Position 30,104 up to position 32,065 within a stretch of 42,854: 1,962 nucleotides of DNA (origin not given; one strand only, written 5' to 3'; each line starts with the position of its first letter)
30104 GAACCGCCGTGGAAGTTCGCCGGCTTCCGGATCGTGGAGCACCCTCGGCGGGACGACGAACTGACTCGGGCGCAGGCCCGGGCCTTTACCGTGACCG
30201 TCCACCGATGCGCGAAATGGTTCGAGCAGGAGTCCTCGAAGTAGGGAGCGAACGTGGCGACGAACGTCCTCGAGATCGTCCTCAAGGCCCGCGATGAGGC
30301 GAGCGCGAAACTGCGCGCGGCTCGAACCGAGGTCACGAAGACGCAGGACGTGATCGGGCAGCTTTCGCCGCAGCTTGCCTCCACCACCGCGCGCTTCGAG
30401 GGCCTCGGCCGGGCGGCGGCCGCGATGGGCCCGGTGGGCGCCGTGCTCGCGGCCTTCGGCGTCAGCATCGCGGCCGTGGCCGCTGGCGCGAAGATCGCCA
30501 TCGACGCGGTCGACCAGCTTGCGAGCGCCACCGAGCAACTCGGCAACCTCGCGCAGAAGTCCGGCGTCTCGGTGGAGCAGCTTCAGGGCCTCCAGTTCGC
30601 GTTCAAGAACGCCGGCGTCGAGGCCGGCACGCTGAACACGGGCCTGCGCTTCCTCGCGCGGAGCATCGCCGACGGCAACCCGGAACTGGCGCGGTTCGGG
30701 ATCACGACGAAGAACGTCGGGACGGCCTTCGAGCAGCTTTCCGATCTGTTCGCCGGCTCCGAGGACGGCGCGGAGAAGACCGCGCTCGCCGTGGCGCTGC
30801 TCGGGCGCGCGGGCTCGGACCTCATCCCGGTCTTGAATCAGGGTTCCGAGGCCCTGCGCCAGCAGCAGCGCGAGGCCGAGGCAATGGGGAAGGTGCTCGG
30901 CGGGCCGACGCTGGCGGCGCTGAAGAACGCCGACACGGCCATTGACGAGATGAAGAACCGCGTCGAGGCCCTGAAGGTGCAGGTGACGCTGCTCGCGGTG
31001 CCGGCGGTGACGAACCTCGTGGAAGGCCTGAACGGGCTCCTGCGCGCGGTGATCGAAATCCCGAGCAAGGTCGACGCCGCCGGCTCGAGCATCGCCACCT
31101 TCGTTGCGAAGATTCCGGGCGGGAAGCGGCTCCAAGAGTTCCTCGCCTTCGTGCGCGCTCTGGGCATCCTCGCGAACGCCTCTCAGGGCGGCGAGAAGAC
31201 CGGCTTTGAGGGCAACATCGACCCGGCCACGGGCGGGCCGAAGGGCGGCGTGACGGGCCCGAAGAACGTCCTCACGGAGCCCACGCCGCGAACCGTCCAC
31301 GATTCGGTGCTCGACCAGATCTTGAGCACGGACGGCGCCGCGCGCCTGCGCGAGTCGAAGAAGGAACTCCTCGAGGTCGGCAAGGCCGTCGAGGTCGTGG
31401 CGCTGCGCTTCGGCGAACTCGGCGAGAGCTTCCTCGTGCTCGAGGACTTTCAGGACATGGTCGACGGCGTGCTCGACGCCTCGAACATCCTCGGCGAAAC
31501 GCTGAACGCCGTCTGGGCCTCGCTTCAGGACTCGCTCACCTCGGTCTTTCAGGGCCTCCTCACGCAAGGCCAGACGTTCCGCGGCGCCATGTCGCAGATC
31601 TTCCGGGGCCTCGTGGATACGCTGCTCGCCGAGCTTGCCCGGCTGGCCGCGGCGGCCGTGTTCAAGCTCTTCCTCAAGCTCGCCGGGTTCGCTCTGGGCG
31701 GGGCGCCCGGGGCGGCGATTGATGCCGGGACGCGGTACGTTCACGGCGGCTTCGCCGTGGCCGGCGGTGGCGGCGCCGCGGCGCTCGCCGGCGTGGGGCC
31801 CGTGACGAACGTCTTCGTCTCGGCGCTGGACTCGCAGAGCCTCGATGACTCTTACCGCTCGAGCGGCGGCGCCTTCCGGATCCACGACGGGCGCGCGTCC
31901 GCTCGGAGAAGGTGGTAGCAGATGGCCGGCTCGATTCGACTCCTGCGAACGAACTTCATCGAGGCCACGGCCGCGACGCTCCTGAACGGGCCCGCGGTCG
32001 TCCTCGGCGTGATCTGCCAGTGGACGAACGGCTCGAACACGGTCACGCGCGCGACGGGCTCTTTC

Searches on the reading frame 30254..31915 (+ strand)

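Call 85: search_protein_families(library=pfam, proteins=[window:30254-31915:+], max_evalue=0.001)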
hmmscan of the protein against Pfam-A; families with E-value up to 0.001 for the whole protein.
window:30254-31915:+ (554 aa): 1 family
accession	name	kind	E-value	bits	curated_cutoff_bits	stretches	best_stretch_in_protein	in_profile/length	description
PF10145.14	PhageMin_Tail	-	0.00047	20.5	33.2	1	29-184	31-201/201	Phage-related minor tail protein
